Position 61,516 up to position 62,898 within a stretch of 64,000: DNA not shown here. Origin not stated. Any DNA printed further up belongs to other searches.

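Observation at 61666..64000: Isolated injectisome-type sctS-sctT-sctU operon embedded among housekeeping genes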

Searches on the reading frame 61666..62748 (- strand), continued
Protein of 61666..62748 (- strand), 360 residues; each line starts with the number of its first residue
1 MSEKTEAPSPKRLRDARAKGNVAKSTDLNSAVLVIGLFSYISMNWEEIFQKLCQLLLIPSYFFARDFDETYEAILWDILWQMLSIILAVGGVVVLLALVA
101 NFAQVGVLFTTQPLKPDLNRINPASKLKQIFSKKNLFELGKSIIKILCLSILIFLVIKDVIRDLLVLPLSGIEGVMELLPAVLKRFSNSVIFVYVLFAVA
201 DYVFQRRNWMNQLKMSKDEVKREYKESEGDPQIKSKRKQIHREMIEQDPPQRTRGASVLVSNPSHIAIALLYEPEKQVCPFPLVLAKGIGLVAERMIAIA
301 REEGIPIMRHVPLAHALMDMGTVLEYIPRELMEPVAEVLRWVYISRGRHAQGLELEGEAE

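Call 19: find_encoding_contigs(protein=P0120, flank=10000, max_places=1)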
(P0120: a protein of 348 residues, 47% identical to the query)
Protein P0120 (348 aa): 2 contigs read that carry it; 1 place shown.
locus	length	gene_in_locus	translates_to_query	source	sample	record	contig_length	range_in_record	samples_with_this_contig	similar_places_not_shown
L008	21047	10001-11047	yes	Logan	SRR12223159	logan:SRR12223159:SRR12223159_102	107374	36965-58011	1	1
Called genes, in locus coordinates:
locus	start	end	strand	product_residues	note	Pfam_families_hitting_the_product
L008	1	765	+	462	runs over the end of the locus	PF16697:Yop-YscD_cpl, PF00498:FHA (weak), PF21937:Yop-YscD_ppl_2nd (faint)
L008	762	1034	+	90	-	-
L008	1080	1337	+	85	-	-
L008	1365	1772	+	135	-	PF14559:TPR_19 (faint)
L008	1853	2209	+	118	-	-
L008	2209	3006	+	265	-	PF01514:YscJ_FliF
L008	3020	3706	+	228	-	PF06578:YscK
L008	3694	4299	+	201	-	PF06635:T3SS_SCTL, PF02108:FliH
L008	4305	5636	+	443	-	PF02874:ATP-synt_ab_N, PF00006:ATP-synt_ab, PF18269:T3SS_ATPase_C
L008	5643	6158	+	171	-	PF07321:YscO, PF16789:YscO-like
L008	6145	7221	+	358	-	PF09483:HpaP (faint)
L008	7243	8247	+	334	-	PF28396:SepQ_C (weak), PF01052:FliMN_C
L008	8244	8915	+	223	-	PF00813:FliP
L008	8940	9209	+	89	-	PF01313:Bac_export_3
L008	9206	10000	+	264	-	PF01311:Bac_export_1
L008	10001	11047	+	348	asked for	PF01312:Bac_export_2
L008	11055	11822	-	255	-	PF04542:Sigma70_r2 (weak)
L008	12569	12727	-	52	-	-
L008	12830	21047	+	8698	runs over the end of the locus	-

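Call 22: find_homologous_proteins(query=L008:8244-8915:+)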
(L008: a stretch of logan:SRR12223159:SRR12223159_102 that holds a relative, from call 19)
Query L008:8244-8915:+ (223 aa): 8000 proteins with E <= 0.001 among 8000 candidates; the best 120 are listed.
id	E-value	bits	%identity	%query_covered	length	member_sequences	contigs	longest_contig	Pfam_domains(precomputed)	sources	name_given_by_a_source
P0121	1.8e-131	454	97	100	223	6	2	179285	PF00813.26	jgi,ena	-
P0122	5.4e-122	423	89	100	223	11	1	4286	PF00813.26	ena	-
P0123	1.9e-121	422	88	100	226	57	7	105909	PF00813.26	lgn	-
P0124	1.8e-120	418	88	100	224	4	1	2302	PF00813.26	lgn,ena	-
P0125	2.3e-120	418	87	100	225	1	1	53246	PF00813.26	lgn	-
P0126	4.2e-120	417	87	100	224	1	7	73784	PF00813.26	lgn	-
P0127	1.0e-117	409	87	100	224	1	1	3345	PF00813.26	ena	-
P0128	1.2e-117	409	87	100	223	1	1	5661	PF00813.26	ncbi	-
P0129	3.9e-116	404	85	98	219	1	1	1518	PF00813.26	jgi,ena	-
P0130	6.8e-116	404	84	100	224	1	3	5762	PF00813.26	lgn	-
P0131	4.3e-115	401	84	100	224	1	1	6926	PF00813.26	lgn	-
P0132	9.6e-115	400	82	100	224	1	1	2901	PF00813.26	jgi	jgi:type III secretion protein R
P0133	1.4e-114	399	84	100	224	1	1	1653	PF00813.26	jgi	jgi:type III secretion protein R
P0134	1.5e-114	399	83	100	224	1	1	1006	PF00813.26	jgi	jgi:type III secretion protein R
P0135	1.8e-114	399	83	100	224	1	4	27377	PF00813.26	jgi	jgi:type III secretion protein R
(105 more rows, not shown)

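Call 25: search_solved_structures(query=window:61666-62748:-, max_evalue=0.001)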
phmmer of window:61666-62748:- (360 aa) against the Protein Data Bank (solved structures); distinct sequences matched with E-value up to 0.001: 32.
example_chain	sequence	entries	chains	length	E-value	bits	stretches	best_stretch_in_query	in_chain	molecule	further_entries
36hu_K1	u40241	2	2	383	2.3e-42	148.8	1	3-351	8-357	Flagellar biosynthetic protein FlhB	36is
6s3l_K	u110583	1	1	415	5.1e-42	147.7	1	3-346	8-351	Flagellar biosynthetic protein FlhB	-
8z5s_x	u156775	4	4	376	3.1e-41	145.1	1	3-346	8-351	Flagellar biosynthetic protein FlhB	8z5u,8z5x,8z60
8axk_K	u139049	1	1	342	1.8e-38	136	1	1-342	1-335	Surface presentation of antigens protein SpaS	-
12du_A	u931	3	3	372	1.7e-36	129.5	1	4-343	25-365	Flagellar biosynthetic protein FlhB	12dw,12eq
2w0r_A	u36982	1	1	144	5e-32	114.8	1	211-343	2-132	YSCU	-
2jlh_A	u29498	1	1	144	6.1e-32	114.5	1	211-343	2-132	YOP PROTEINS TRANSLOCATION PROTEIN U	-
2v5g_A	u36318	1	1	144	1.4e-31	113.4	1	211-343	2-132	YSCU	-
5cul_A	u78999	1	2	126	6e-31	111.3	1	218-342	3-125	Translocation protein in type III secretion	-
2jlj_A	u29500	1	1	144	7.1e-31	111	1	211-343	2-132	YOP PROTEINS TRANSLOCATION PROTEIN U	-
2jli_A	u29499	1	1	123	1.8e-28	103.1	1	219-342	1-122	YOP PROTEINS TRANSLOCATION PROTEIN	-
3bzr_A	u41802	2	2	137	1.6e-20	77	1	213-340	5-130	EscU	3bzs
3bzt_A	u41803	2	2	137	4.2e-20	75.6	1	213-340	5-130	EscU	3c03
3bzp_A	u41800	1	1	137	4.3e-20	75.6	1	213-340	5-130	EscU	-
3t7y_A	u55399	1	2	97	1.9e-18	70.2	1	251-342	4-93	Yop proteins translocation protein U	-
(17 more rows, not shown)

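Call 27: find_encoding_contigs(protein=P0071, flank=10000, max_places=2)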
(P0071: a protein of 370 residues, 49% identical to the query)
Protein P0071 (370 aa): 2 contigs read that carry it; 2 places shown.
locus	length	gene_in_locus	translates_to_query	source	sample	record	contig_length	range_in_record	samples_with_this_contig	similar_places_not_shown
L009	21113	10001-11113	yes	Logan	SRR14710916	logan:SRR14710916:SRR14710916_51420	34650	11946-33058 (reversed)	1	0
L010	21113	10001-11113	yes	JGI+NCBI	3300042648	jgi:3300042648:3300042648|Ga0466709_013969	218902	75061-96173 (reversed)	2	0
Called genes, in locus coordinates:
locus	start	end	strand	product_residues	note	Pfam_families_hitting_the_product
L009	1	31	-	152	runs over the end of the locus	-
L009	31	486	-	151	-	-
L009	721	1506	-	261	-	-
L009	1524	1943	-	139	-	PF09956:Phage_cement_2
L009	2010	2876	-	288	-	PF10123:Mu-like_Pro_N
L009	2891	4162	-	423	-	PF06074:Portal_Mu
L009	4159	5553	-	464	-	PF03237:Terminase_6N, PF17289:Terminase_6C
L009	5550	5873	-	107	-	-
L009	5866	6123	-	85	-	-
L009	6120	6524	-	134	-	-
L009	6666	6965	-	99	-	PF18291:HU-HIG, PF00216:Bac_DNA_binding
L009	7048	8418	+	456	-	PF13191:AAA_16 (faint), PF00493:MCM (weak), PF00004:AAA, PF07724:AAA_2, PF07728:AAA_5 (weak), PF10431:ClpB_D2-small (weak)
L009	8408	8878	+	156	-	PF00383:dCMP_cyt_deam_1, PF14437:MafB19-deam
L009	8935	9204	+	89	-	PF01313:Bac_export_3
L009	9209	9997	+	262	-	PF01311:Bac_export_1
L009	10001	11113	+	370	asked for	PF01312:Bac_export_2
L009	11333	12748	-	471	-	PF01546:Peptidase_M20, PF07687:M20_dimer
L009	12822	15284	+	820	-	PF01588:tRNA_bind, PF03483:B3_4, PF03484:B5, PF17759:tRNA_synthFbeta, PF03147:FDX-ACB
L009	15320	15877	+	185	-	-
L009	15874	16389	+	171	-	-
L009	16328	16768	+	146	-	-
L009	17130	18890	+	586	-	PF02878:PGM_PMM_I, PF02879:PGM_PMM_II, PF02880:PGM_PMM_III (weak)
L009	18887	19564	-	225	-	-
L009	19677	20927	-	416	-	PF02606:LpxK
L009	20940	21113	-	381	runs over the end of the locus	PF00006:ATP-synt_ab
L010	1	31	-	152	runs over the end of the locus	-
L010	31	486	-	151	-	-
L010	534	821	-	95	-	-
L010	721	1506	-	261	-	-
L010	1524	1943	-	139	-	PF09956:Phage_cement_2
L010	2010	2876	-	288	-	PF10123:Mu-like_Pro_N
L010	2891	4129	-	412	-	PF06074:Portal_Mu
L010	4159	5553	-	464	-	PF03237:Terminase_6N, PF17289:Terminase_6C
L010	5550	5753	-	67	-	-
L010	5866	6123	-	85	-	-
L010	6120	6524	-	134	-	-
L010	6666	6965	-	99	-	PF18291:HU-HIG, PF00216:Bac_DNA_binding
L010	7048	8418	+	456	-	PF13191:AAA_16 (faint), PF00493:MCM (weak), PF00004:AAA, PF07724:AAA_2, PF07728:AAA_5 (weak), PF10431:ClpB_D2-small (weak)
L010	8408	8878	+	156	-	PF00383:dCMP_cyt_deam_1, PF14437:MafB19-deam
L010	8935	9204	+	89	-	PF01313:Bac_export_3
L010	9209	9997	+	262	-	PF01311:Bac_export_1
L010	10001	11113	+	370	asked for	PF01312:Bac_export_2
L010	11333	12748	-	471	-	PF01546:Peptidase_M20, PF07687:M20_dimer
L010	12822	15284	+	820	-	PF01588:tRNA_bind, PF03483:B3_4, PF03484:B5, PF17759:tRNA_synthFbeta, PF03147:FDX-ACB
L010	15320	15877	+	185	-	-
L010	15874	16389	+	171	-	-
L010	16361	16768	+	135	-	-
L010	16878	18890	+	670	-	PF02878:PGM_PMM_I, PF02879:PGM_PMM_II, PF02880:PGM_PMM_III (weak)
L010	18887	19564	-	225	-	-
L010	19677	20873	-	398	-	PF02606:LpxK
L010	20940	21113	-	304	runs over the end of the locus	PF00006:ATP-synt_ab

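Call 28: find_encoding_contigs(protein=P0020, flank=10000, max_places=2)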
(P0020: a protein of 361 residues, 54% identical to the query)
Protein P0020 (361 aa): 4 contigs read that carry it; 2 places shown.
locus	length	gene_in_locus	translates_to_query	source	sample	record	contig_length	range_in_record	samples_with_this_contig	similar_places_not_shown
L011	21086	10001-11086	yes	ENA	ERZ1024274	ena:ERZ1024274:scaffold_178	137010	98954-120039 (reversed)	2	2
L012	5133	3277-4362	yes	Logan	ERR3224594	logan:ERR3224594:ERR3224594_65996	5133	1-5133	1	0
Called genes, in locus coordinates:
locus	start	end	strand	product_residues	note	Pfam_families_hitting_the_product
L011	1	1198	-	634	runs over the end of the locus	PF03744:BioW, PF00155:Aminotran_1_2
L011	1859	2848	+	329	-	PF00069:Pkinase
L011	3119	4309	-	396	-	PF02275:CBAH, PF03417:AAT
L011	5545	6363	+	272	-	PF02517:Rce1-like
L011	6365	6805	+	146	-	PF02367:TsaE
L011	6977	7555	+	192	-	-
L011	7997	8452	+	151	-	-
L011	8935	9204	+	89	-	PF01313:Bac_export_3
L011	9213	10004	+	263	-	PF01311:Bac_export_1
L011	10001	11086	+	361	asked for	PF01312:Bac_export_2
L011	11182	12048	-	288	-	-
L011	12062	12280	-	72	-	-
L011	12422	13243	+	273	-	PF00398:RrnaAD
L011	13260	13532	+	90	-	-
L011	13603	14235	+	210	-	PF02527:GidB, PF13847:Methyltransf_31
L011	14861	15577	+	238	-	PF00753:Lactamase_B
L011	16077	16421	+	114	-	PF02699:YajC, PF26328:YolC_YozM (weak)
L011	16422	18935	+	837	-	PF07549:Sec_GG (faint), PF21760:SecD_1st, PF22599:SecDF_P1_head, PF02355:SecD_SecF_C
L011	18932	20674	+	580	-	PF01368:DHH, PF02272:DHHA1, PF17768:RecJ_OB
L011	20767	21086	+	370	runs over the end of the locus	PF02481:DNA_processg_A, PF18306:LDcluster4 (faint)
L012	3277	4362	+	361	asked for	PF01312:Bac_export_2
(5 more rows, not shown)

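Call 38: search_protein_representatives(alignment_id=A1)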
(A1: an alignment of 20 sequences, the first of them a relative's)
Query: 20 sequences, 217 profile positions. Proteins with E-value up to 0.001 (for the whole library): 7111; up to 1e-10: 4694; up to 1e-30: 1128. The best 150 are listed.
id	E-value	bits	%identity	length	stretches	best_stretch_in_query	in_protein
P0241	4.3e-85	301.2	-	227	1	11-217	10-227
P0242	1.4e-84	299.5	-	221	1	5-217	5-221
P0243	1.3e-81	289.8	-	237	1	7-216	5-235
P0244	2.3e-81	289.0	-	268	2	86-216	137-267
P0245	1.8e-80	286.1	-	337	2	87-217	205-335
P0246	1.0e-79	283.6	-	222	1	3-216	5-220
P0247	2.9e-79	282.1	-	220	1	6-216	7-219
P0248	9.4e-79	280.5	-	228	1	6-216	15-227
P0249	1.2e-77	276.9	-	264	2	89-216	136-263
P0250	9.7e-76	270.6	-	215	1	7-216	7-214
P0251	2.0e-75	269.6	-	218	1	5-216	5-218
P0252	3.7e-75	268.7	-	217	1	3-216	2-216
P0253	1.3e-71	257.1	-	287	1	9-216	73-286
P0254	7.2e-71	254.7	-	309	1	5-217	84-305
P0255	8.3e-71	254.5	-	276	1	7-216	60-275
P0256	1.0e-70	254.2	-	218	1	6-216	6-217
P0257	1.4e-70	253.7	-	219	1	3-217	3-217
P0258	2.4e-70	253.0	-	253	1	6-216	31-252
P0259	2.8e-70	252.8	-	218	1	6-216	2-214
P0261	1.2e-69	250.7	-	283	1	6-216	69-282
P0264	1.3e-68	247.4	-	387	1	7-216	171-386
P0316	1.3e-56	208.1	-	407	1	12-216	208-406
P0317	1.7e-56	207.7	-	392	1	4-216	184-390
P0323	5.9e-56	205.9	-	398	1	12-216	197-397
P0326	1.2e-55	205.0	-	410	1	8-216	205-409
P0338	1.8e-54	201.1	-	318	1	5-216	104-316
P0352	4.3e-53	196.6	-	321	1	8-214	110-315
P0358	1.0e-52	195.4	-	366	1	6-215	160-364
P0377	9.2e-52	192.2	-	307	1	9-213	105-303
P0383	1.4e-51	191.6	-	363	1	8-216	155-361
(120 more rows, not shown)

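Call 41: search_protein_families(library=pfam, proteins=[L005:7750-8058:+, L005:18081-18578:-, L002:7157-8605:-, L002:4803-6695:-, L003:11106-12959:-, L011:11182-12048:-, L011:7997-8452:+, L011:6977-7555:+, L005:4402-6522:+], max_evalue=0.1)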
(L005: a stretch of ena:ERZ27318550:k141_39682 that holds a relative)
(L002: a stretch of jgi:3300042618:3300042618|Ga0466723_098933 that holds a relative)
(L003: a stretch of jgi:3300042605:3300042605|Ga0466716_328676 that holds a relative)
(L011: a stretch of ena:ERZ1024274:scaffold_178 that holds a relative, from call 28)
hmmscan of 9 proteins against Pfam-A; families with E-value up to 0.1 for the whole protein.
L005:7750-8058:+ (102 aa): 1 family
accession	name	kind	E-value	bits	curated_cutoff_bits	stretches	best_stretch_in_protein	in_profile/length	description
PF04347.18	FliO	-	1.1e-09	38.7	22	1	27-88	4-64/91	Flagellar biosynthesis protein, FliO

L005:18081-18578:- (165 aa): 1 family
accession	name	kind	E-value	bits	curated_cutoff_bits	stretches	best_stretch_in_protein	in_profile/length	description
PF05932.18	CesT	-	4.2e-05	24.1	22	1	10-121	3-115/119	Tir chaperone protein (CesT) family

L002:7157-8605:- (482 aa): 0 families

L002:4803-6695:- (630 aa): 0 families

L003:11106-12959:- (617 aa): 5 families
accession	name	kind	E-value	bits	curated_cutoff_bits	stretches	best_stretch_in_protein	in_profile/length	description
PF12796.13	Ank_2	-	0.0012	19.8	27.3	1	365-389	55-80/90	Ankyrin repeats (3 copies)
PF13606.12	Ank_3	-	0.0013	19.5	22.3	1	368-393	1-26/30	Ankyrin repeat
PF00023.36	Ank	-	0.003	18.3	21.1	1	368-388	1-21/33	Ankyrin repeat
PF13637.12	Ank_4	-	0.0038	18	22.7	1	364-387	25-48/50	Ankyrin repeats (many copies)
PF13857.12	Ank_5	-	0.034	15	27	0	364-388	11-35/56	Ankyrin repeats (many copies)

L011:11182-12048:- (288 aa): 0 families

L011:7997-8452:+ (151 aa): 0 families

L011:6977-7555:+ (192 aa): 1 family
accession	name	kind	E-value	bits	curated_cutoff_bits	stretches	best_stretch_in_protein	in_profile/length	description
PF19099.5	DUF5786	-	0.094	13.9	26.9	0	138-183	5-51/55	Family of unknown function (DUF5786)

L005:4402-6522:+ (706 aa): 0 families

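Call 45: find_related_loci(query=window:61666-62748:-, collection=genome_contigs, flank=10000)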
Query window:61666-62748:- (360 aa) in genome_contigs; peptide patterns used: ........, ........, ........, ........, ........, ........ (x = any residue, [..] = any of these).
243 stretches matched a pattern; 32 encode a relative of the query (tblastn E <= 1e-3); 32 distinct loci.
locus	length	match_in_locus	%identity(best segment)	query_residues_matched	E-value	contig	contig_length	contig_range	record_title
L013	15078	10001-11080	92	1-360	0e+0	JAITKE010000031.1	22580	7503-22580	MAG: Puniceicoccales bacterium isolate Pcl387_bin38 k119_545564, whole genome shotgun sequence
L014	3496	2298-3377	80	1-360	0e+0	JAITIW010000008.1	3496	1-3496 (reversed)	MAG: Puniceicoccales bacterium isolate Pcl387_bin136 k119_1989379, whole genome shotgun sequence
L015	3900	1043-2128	80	1-360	0e+0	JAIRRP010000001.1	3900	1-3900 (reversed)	MAG: Puniceicoccales bacterium isolate Ct408_bin121 k119_140710, whole genome shotgun sequence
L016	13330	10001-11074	56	2-359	6e-139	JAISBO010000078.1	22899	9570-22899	MAG: Puniceicoccales bacterium isolate Gx481_bin23 k119_3948576, whole genome shotgun sequence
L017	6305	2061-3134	56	2-359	6e-139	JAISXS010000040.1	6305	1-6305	MAG: Puniceicoccales bacterium isolate Nc350_bin191 k119_2240006, whole genome shotgun sequence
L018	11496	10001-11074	56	2-359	8e-138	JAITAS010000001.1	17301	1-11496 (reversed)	MAG: Puniceicoccales bacterium isolate Ncb351_bin52 k119_3129895, whole genome shotgun sequence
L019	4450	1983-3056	56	2-359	6e-140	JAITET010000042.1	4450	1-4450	MAG: Puniceicoccales bacterium isolate Nm470_bin68 k119_3073931, whole genome shotgun sequence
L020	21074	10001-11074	55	2-359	4e-137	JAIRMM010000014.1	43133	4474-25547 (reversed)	MAG: Puniceicoccales bacterium isolate Cd354_bin103 k119_159965, whole genome shotgun sequence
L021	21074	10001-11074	55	2-359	2e-137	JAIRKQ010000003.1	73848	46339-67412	MAG: Puniceicoccales bacterium isolate Cc175_bin120 k119_2374244, whole genome shotgun sequence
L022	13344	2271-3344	56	2-359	4e-137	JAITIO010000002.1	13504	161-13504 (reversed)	MAG: Puniceicoccales bacterium isolate Pcl387_bin12 k119_132798, whole genome shotgun sequence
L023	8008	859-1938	56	1-359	1e-136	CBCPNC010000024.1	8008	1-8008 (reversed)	MAG: uncultured Opitutia bacterium isolate metabat2_coassembly.10_MAGs genome assembly, contig: k87_46794, whole genome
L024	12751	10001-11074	55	2-359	3e-136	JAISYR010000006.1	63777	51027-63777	MAG: Puniceicoccales bacterium isolate Nc350_bin44 k119_895683, whole genome shotgun sequence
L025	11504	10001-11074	55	2-359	4e-136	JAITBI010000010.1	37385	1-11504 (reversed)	MAG: Puniceicoccales bacterium isolate Ncb351_bin8 k119_3577847, whole genome shotgun sequence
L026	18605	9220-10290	55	2-358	3e-135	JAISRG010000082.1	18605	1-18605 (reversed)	MAG: Puniceicoccales bacterium isolate Kf353_bin47 k119_3162979, whole genome shotgun sequence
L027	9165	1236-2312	56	2-360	3e-132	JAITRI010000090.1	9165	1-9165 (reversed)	MAG: Puniceicoccales bacterium isolate Roe453_bin18 k119_2441125, whole genome shotgun sequence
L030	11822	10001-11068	49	3-360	2e-118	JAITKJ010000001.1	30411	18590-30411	MAG: Puniceicoccales bacterium isolate Pcl387_bin45 k119_2849207, whole genome shotgun sequence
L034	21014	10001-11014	49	3-342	4e-114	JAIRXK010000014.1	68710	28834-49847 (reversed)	MAG: Puniceicoccales bacterium isolate Gsp477_bin156 k119_6525138, whole genome shotgun sequence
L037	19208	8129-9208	56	1-359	4e-136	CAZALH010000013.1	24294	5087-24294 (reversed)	MAG TPA_asm: uncultured Opitutales bacterium isolate SRP141132_co4_295 genome assembly, contig: NODE_1740_length_24294_c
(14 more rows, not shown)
